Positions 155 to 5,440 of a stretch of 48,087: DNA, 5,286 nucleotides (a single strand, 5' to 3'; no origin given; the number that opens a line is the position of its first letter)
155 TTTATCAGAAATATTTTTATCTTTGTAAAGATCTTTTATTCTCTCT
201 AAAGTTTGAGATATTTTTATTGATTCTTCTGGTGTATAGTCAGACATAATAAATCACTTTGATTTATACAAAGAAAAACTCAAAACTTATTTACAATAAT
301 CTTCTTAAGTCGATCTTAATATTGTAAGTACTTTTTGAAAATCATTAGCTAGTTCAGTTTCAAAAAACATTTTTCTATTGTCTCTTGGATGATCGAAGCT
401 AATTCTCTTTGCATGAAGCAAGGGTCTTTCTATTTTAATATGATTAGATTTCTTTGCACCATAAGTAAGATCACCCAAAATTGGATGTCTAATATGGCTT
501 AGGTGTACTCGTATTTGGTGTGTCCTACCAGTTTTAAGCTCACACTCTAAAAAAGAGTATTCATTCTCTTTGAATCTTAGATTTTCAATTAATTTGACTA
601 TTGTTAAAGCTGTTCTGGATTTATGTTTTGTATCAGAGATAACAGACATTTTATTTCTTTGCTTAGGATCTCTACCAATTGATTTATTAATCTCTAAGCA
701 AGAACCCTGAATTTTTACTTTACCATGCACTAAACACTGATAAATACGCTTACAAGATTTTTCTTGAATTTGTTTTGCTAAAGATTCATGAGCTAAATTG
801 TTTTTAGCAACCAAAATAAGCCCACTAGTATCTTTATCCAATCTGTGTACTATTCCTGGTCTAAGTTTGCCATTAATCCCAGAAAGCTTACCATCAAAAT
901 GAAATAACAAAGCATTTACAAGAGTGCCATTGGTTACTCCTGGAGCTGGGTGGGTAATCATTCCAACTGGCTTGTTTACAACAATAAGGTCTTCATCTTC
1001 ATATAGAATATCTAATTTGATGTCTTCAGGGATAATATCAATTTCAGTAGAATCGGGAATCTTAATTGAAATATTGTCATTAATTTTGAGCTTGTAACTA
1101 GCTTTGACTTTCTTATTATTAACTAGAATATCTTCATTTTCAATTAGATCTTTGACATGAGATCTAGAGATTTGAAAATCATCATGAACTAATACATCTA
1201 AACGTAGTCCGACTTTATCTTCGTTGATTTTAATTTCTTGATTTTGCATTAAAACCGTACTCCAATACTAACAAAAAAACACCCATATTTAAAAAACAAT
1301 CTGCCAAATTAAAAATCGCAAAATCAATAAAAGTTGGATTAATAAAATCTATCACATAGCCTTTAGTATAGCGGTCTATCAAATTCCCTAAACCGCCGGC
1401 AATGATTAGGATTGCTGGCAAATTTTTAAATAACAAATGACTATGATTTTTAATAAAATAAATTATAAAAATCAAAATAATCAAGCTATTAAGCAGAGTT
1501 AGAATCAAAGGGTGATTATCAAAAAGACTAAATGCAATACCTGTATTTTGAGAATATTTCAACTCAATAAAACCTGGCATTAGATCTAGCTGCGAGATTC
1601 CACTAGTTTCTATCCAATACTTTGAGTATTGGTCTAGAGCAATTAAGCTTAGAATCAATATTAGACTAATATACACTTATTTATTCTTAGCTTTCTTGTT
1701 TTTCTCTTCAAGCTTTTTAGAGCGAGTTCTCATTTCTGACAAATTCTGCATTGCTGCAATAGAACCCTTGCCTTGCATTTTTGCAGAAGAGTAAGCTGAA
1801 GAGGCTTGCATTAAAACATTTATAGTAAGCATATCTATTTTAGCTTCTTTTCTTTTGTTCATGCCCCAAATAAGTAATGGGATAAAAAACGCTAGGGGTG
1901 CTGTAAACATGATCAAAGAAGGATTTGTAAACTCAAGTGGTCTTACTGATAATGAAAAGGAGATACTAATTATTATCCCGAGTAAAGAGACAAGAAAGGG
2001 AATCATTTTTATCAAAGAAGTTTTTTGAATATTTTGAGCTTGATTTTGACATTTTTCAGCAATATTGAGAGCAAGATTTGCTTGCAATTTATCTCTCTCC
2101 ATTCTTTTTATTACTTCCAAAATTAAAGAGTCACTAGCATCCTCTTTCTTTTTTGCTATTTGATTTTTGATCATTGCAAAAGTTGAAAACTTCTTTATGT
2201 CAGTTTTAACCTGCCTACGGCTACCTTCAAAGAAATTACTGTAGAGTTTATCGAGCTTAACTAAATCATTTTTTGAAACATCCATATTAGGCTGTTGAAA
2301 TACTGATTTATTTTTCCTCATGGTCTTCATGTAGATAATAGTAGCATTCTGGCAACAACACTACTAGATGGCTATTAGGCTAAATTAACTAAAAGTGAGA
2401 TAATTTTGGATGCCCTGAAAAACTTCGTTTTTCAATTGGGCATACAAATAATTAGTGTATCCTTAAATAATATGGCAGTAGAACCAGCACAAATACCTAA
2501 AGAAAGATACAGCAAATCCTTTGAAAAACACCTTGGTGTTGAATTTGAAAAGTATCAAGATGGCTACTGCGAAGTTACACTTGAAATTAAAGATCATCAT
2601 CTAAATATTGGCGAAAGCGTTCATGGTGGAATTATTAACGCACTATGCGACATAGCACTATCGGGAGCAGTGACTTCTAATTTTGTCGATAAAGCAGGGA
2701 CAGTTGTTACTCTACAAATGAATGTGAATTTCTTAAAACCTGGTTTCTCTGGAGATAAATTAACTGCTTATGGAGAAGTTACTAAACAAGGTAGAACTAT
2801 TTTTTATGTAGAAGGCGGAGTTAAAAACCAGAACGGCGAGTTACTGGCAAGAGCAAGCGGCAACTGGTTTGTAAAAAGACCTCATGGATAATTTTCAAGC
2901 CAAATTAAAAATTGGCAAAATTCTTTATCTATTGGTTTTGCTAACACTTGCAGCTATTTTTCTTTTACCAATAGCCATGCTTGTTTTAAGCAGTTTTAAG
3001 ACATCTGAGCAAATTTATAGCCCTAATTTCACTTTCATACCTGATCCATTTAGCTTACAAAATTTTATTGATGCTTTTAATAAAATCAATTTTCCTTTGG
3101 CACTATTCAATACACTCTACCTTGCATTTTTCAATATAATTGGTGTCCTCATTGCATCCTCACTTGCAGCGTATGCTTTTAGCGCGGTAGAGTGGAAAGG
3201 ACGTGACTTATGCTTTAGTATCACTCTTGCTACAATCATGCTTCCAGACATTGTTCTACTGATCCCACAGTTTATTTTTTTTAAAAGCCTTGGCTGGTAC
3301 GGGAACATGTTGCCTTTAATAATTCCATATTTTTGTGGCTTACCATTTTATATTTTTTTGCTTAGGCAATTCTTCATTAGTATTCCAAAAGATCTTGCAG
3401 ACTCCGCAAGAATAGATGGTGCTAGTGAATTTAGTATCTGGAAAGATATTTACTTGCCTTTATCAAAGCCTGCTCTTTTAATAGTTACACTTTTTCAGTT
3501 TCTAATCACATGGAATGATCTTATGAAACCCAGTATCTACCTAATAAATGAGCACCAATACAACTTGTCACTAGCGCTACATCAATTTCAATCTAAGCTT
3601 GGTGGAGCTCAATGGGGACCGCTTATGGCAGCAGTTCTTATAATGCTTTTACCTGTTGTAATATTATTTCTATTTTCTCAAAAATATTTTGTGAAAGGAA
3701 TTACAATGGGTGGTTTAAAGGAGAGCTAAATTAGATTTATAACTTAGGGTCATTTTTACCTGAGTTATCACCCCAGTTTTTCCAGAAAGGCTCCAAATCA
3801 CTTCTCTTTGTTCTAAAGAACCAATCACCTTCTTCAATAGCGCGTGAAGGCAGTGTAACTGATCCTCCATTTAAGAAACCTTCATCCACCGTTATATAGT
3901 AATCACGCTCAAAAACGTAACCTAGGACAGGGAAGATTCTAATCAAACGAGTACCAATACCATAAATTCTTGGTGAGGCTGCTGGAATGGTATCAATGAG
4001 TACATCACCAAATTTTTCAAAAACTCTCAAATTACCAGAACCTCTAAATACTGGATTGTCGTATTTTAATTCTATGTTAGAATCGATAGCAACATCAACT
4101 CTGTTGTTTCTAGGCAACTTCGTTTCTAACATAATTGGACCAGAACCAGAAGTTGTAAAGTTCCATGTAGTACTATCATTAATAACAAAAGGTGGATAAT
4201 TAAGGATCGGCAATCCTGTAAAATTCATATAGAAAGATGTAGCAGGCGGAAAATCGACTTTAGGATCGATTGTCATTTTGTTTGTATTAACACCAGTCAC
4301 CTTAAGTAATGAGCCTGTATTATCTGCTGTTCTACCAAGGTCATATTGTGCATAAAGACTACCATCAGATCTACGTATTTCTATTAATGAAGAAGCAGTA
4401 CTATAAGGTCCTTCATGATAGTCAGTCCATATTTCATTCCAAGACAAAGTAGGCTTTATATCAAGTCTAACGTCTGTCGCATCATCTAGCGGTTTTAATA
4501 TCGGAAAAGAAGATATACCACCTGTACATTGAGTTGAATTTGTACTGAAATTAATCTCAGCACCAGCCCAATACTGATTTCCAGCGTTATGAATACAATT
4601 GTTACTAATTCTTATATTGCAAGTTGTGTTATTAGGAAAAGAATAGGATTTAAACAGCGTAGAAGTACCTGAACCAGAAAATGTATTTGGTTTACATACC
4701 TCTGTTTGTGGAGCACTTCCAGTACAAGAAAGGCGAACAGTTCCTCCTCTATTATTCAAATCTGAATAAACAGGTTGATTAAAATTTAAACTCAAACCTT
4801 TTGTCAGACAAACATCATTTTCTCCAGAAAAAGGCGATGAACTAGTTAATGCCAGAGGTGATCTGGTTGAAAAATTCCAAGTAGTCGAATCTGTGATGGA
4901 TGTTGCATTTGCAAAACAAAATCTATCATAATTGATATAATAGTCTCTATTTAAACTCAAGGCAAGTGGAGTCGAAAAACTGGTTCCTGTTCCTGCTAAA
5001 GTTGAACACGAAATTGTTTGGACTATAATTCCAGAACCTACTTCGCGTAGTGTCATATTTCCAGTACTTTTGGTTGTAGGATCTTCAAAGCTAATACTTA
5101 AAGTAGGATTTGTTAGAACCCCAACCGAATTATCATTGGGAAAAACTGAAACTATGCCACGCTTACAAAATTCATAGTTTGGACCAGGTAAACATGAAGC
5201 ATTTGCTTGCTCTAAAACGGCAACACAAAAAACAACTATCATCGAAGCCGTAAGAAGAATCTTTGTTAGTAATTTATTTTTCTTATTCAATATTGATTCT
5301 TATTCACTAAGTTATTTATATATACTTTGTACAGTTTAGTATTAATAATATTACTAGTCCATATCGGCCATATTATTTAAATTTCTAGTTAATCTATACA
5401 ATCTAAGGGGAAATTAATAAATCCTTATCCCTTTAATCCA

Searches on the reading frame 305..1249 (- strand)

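Call 31: search_protein_families(library=pfam, proteins=[window:305-1249:-])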
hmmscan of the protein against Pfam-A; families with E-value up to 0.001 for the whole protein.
window:305-1249:- (314 aa): 2 families
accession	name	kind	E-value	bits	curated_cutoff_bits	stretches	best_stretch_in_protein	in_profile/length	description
PF00849.27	PseudoU_synth_2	-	1.2e-34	120.2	26.8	1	87-252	1-152/152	RNA pseudouridylate synthase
PF01479.30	S4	-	3.7e-09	36.6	22.8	1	16-60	2-48/48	S4 domain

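Call 82: search_protein_families(library=pfam, proteins=[L137:1747-3948:+], max_evalue=0.1)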
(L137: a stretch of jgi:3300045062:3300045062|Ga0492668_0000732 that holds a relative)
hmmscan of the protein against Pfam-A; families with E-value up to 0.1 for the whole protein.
L137:1747-3948:+ (733 aa): 0 families

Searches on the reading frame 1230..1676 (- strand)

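Call 31: search_protein_families(library=pfam, proteins=[window:1230-1676:-])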
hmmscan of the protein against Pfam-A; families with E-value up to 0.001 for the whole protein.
window:1230-1676:- (148 aa): 1 family
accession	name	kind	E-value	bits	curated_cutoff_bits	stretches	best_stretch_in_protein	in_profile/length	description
PF01252.23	Peptidase_A8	-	1.9e-34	119.4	25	1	8-139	2-139/142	Signal peptidase (SPase) II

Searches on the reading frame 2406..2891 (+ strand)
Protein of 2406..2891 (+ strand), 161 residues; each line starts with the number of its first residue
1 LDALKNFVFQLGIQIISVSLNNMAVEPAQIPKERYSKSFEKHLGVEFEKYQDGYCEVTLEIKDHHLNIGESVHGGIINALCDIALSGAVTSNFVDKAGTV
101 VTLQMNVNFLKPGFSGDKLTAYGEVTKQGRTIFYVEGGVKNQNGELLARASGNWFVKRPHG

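Call 31: search_protein_families(library=pfam, proteins=[window:2406-2891:+])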
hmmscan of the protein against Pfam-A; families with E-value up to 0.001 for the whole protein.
window:2406-2891:+ (161 aa): 3 families
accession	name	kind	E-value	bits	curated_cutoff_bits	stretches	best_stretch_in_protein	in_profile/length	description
PF03061.28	4HBT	-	2e-16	60.5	20.6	1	71-147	3-78/79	Thioesterase superfamily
PF13622.12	4HBT_3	-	1.2e-05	25.9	24.3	1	67-148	7-76/83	Acyl-CoA thioesterase N-terminal domain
PF14539.12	DUF4442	-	2.6e-05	24.9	25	1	44-156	20-132/132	Domain of unknown function (DUF4442)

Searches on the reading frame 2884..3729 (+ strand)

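Call 31: search_protein_families(library=pfam, proteins=[window:2884-3729:+])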
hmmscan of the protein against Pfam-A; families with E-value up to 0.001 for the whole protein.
window:2884-3729:+ (281 aa): 1 family
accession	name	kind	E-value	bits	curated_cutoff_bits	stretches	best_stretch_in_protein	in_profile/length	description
PF00528.27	BPD_transp_1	-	6.7e-16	59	26.4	1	90-273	4-182/184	Binding-protein-dependent transport system inner membrane component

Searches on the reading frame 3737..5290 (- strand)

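Call 31: search_protein_families(library=pfam, proteins=[window:3737-5290:-])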
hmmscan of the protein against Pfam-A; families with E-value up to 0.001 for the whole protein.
window:3737-5290:- (517 aa): 1 family
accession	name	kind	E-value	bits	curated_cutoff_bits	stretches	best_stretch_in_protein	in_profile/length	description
PF13205.12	Big_5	-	3.1e-18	66.9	23.6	1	144-250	3-105/105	Bacterial Ig-like domain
